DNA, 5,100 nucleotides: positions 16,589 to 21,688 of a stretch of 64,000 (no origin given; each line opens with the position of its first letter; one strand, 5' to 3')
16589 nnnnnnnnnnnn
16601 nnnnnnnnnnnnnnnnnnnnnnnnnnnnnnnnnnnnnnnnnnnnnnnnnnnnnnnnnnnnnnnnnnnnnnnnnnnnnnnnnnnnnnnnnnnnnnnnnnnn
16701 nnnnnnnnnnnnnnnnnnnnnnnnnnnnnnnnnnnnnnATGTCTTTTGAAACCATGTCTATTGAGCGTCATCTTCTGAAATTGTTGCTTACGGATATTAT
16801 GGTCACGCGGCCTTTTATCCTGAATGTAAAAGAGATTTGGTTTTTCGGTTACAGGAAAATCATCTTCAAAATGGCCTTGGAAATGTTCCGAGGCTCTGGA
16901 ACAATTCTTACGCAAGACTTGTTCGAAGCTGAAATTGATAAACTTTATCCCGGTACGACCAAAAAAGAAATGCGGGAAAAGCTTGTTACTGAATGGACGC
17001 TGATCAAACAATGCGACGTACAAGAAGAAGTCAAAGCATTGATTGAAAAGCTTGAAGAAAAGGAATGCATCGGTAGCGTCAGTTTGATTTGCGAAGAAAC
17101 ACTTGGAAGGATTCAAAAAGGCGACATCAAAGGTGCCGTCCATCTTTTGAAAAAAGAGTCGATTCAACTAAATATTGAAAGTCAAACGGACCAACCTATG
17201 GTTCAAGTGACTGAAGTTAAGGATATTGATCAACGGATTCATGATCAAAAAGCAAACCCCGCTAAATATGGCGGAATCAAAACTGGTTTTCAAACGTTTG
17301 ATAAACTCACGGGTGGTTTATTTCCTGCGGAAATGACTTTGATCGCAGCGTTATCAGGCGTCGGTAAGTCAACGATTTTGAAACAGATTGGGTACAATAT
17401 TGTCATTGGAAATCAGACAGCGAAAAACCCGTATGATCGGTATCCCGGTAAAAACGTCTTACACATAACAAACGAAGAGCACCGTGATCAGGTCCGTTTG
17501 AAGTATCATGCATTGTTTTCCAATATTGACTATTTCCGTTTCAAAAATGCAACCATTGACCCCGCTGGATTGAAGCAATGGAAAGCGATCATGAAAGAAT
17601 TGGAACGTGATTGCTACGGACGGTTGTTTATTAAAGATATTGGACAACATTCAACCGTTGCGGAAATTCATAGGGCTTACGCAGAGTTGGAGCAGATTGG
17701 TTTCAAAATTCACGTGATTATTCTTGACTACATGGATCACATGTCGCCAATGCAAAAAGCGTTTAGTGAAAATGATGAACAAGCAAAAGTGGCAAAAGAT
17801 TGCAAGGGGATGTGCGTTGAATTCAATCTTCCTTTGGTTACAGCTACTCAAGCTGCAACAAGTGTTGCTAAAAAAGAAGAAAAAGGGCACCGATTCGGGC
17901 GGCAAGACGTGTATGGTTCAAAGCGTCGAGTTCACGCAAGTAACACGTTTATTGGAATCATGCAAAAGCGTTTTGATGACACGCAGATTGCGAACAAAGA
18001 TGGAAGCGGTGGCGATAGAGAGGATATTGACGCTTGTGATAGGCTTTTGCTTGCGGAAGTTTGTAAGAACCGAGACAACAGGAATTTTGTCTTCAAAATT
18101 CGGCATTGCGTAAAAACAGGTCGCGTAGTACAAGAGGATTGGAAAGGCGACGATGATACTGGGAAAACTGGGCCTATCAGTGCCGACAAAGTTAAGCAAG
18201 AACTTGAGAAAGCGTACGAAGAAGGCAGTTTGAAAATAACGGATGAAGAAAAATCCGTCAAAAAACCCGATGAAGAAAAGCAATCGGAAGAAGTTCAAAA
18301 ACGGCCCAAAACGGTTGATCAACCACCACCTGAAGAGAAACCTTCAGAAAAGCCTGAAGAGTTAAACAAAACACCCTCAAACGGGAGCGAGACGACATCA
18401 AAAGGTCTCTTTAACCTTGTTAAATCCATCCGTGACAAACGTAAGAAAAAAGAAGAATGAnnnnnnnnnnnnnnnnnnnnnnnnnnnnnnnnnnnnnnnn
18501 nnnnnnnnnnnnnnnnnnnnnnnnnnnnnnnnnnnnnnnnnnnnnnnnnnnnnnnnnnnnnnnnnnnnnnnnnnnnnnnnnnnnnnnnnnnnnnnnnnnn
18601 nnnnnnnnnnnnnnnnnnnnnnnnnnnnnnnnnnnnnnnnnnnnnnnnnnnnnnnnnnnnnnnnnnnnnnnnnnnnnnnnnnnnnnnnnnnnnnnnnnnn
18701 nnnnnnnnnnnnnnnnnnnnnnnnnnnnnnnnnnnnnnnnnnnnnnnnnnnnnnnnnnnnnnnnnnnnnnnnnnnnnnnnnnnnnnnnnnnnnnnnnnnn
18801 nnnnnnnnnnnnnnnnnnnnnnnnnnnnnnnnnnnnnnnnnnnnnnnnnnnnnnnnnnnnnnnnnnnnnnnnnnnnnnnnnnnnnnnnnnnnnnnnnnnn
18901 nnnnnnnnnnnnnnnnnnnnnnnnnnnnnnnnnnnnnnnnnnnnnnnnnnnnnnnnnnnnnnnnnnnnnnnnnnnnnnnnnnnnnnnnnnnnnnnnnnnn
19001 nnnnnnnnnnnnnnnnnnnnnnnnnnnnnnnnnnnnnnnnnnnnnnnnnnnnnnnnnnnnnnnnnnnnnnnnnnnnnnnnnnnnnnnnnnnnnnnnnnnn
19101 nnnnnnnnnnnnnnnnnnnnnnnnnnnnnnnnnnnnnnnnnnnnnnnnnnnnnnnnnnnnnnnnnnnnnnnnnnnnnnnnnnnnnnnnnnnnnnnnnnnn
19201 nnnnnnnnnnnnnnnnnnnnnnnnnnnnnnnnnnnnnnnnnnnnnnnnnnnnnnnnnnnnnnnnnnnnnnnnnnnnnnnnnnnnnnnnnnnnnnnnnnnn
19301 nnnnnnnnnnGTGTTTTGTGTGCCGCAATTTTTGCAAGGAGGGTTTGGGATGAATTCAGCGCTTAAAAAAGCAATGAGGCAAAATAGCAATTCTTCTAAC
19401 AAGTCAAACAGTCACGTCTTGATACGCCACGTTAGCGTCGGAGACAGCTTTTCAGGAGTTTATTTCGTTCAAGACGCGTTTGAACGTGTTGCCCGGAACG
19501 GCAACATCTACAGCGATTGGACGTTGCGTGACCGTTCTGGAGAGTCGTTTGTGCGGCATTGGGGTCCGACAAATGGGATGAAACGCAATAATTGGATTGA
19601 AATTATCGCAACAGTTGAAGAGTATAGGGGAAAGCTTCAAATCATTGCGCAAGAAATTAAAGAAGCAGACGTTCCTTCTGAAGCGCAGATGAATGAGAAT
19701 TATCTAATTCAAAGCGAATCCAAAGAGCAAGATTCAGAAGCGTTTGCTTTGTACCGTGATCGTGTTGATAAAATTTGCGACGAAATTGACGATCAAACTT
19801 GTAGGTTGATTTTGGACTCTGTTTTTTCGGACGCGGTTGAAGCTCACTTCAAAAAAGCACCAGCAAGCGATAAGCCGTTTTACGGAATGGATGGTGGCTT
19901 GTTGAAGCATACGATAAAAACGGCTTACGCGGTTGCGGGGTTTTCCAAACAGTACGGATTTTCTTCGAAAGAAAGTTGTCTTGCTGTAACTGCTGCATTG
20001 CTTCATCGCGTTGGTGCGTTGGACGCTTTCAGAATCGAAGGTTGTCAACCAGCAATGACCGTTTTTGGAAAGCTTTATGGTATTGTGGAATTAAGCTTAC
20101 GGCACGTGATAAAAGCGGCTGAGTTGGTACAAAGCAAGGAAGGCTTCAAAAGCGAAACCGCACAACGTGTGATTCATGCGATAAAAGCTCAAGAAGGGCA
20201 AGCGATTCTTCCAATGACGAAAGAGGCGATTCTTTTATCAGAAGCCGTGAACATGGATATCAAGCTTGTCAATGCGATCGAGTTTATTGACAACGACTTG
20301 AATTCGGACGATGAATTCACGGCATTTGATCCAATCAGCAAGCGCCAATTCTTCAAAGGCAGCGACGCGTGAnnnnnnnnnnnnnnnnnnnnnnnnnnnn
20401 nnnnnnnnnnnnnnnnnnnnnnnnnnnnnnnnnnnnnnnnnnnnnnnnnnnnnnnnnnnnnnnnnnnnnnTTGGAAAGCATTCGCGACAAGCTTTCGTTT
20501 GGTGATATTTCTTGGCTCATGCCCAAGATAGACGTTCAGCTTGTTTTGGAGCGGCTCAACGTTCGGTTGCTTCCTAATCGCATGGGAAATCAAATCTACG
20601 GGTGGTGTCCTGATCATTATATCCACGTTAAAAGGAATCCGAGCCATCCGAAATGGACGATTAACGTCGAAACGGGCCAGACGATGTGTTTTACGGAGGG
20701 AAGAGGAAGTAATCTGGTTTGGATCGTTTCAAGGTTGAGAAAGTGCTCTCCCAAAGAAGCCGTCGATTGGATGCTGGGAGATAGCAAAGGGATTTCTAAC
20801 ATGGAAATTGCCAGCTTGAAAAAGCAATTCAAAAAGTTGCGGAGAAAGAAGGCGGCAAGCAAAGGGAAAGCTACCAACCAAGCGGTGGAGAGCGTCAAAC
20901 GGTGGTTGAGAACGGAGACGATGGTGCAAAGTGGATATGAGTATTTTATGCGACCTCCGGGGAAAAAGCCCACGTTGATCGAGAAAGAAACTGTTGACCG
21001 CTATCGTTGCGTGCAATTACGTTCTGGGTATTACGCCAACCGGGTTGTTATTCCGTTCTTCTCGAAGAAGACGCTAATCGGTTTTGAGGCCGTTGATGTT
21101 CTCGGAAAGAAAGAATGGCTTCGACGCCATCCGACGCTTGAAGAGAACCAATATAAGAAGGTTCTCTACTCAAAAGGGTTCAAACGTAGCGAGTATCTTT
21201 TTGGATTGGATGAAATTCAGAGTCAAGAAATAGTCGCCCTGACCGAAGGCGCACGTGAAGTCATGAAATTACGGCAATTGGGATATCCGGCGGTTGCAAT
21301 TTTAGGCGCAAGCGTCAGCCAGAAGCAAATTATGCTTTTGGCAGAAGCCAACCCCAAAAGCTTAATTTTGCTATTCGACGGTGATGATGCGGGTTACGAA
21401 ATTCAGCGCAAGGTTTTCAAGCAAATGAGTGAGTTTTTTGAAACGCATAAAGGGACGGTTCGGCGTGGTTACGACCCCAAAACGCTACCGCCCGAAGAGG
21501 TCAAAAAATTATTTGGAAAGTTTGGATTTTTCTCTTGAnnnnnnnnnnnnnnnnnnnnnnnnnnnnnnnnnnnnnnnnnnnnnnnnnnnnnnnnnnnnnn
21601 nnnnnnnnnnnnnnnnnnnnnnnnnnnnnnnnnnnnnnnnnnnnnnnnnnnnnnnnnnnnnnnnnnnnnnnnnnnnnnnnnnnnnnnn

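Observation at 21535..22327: Phage sigma factor gene driven by a near-consensus host-type promoter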

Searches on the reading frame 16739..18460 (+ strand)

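Call 3: search_protein_families(library=pfam, proteins=[window:16739-18460:+], max_evalue=1)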
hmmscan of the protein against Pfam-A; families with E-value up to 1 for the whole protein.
window:16739-18460:+ (573 aa): 9 families
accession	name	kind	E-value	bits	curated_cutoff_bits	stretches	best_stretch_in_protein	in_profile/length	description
PF03796.21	DnaB_C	-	3.9e-21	76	27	1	179-382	1-188/255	DnaB-like helicase C terminal domain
PF20307.4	divDNAB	-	3.3e-12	46.2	26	1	148-336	22-213/356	Divergent DnaB-like ATPase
PF13481.12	AAA_25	-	9.3e-11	42.1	27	1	175-367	10-185/195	AAA domain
PF13401.12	AAA_22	-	0.0028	18.4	27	1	198-343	6-102/130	AAA domain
PF06745.19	ATPase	-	0.0057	16.5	26.6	1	180-262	1-73/231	KaiC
PF25199.1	nSTAND_NTPase5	-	0.021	15.1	34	1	199-225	43-67/145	Novel STAND NTPase 5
PF13476.12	AAA_23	-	0.079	14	27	1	195-265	17-84/201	AAA domain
PF03193.22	RsgA_GTPase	-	0.09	13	30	1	185-219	95-128/174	RsgA GTPase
PF13555.12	AAA_29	-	0.28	11.4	27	1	186-214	11-39/61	P-loop containing region of AAA domain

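Call 4: search_protein_families(library=phrogs, proteins=[window:16739-18460:+], max_evalue=1)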
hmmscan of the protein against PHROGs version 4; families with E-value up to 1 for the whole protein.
window:16739-18460:+ (573 aa): 9 families
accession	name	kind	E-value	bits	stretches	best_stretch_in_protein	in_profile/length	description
phrog_19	-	DNA, RNA and nucleotide metabolism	1.8e-43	150.4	1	5-504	160-604/621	DnaB-like replicative helicase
phrog_239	-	DNA, RNA and nucleotide metabolism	2.7e-23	83.8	1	156-526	317-655/801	DNA primase/helicase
phrog_3213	-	DNA, RNA and nucleotide metabolism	1.9e-13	51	1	114-336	131-359/509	DnaB-like replicative helicase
phrog_243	-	DNA, RNA and nucleotide metabolism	5.9e-09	36.3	1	166-382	6-201/273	DnaB-like replicative helicase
phrog_18926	-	unknown function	2.4e-05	24.9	1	221-308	24-110/224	-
phrog_11530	-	unknown function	0.0019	19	1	304-382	13-90/184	-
phrog_23656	-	head and packaging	0.03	15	0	161-226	84-146/175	virion structural protein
phrog_23150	-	unknown function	0.03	14.9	1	155-214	151-211/217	-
phrog_26214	-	unknown function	0.077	12.6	1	180-221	37-79/420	-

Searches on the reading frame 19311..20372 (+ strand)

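Call 3: search_protein_families(library=pfam, proteins=[window:19311-20372:+], max_evalue=1)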
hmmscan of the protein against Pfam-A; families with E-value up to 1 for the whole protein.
window:19311-20372:+ (353 aa): 4 families
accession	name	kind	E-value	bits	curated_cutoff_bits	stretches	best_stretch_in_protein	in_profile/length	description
PF02607.22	B12-binding_2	-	0.00036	21.1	23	1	221-275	15-68/74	B12 binding domain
PF01966.28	HD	-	0.00052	20.7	22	1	198-312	2-110/116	HD domain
PF13768.12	VWA_3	-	0.1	13.1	27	0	9-38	75-102/155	von Willebrand factor type A domain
PF01336.31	tRNA_anti-codon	-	0.12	12.7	27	1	70-118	20-74/75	OB-fold nucleic acid binding domain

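Call 4: search_protein_families(library=phrogs, proteins=[window:19311-20372:+], max_evalue=1)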
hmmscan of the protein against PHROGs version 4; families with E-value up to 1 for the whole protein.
window:19311-20372:+ (353 aa): 4 families
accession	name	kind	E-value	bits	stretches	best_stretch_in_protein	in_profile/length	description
phrog_5889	-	unknown function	0.00017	22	1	151-232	21-110/242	-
phrog_20780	-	unknown function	0.094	13.9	1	285-339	19-75/117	-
phrog_26178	-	unknown function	0.17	13.1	0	91-119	30-58/81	-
phrog_3223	-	unknown function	0.21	12.7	1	232-269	21-57/68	-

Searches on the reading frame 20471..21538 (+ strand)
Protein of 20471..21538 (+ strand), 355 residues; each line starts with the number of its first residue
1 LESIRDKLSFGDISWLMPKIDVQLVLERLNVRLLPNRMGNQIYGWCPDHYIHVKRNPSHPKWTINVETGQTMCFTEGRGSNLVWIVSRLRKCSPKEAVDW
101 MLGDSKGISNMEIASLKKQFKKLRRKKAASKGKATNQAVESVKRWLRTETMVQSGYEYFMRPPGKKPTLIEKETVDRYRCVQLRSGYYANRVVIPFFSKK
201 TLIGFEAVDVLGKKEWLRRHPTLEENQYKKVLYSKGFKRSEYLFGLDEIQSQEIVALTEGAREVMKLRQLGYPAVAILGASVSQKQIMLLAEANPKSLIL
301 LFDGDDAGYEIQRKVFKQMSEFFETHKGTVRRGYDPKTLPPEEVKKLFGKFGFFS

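Call 3: search_protein_families(library=pfam, proteins=[window:20471-21538:+], max_evalue=1)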
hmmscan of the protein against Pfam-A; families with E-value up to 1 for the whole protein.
window:20471-21538:+ (355 aa): 5 families
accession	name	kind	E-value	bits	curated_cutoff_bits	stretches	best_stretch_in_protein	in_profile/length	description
PF13155.12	Toprim_2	-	1.2e-07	32.4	22.1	1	257-320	2-67/88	Toprim-like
PF01751.28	Toprim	-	7.3e-07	29.7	23.1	1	256-329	3-90/96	Toprim domain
PF13662.12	Toprim_4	-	2.1e-05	25.1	25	1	255-318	3-73/85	Toprim domain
PF01807.25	Zn_ribbon_DnaG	-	0.071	13.4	24.9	1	18-101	11-85/98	CHC2 zinc finger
PF12965.13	DUF3854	-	0.078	13.3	23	1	253-284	10-42/130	Domain of unknown function (DUF3854)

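Call 4: search_protein_families(library=phrogs, proteins=[window:20471-21538:+], max_evalue=1)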
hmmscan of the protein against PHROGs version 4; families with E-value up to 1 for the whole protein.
window:20471-21538:+ (355 aa): 9 families
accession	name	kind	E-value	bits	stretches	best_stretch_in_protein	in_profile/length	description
phrog_47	-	DNA, RNA and nucleotide metabolism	1.1e-24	88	1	9-348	10-330/947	DNA primase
phrog_6444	-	DNA, RNA and nucleotide metabolism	3.6e-16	60.1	2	189-336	201-347/577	DNA primase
phrog_849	-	DNA, RNA and nucleotide metabolism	3.6e-09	37.1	1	240-319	225-310/435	DNA primase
phrog_22173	-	DNA, RNA and nucleotide metabolism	1.1e-07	32.9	1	242-349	25-131/133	DNA primase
phrog_239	-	DNA, RNA and nucleotide metabolism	9.1e-05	22.6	1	170-315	123-271/801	DNA primase/helicase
phrog_11992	-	unknown function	0.0033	18.7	1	65-143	43-120/177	-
phrog_22725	-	unknown function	0.057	14.7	1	82-125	31-80/85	-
phrog_8445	-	unknown function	0.13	13.8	1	127-155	15-43/73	-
phrog_1139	-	DNA, RNA and nucleotide metabolism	0.18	10.7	1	248-318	170-242/895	DNA primase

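Call 84: find_related_loci(query=A6, collection=viral_contigs, flank=10000)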
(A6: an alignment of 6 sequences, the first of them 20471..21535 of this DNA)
Query A6 (355 aa) in viral_contigs; peptide patterns used: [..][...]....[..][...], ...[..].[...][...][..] (x = any residue, [..] = any of these).
27 stretches matched a pattern; 4 encode a relative of the query (tblastn E <= 1e-3); 4 distinct loci.
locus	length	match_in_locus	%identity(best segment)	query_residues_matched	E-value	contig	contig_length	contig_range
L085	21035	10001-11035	55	2-350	7e-127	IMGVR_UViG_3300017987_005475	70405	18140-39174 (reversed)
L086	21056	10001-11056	44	3-350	1e-91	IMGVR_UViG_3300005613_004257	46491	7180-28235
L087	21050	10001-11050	56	1-350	2e-133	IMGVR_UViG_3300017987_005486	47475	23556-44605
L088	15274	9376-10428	39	10-349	1e-73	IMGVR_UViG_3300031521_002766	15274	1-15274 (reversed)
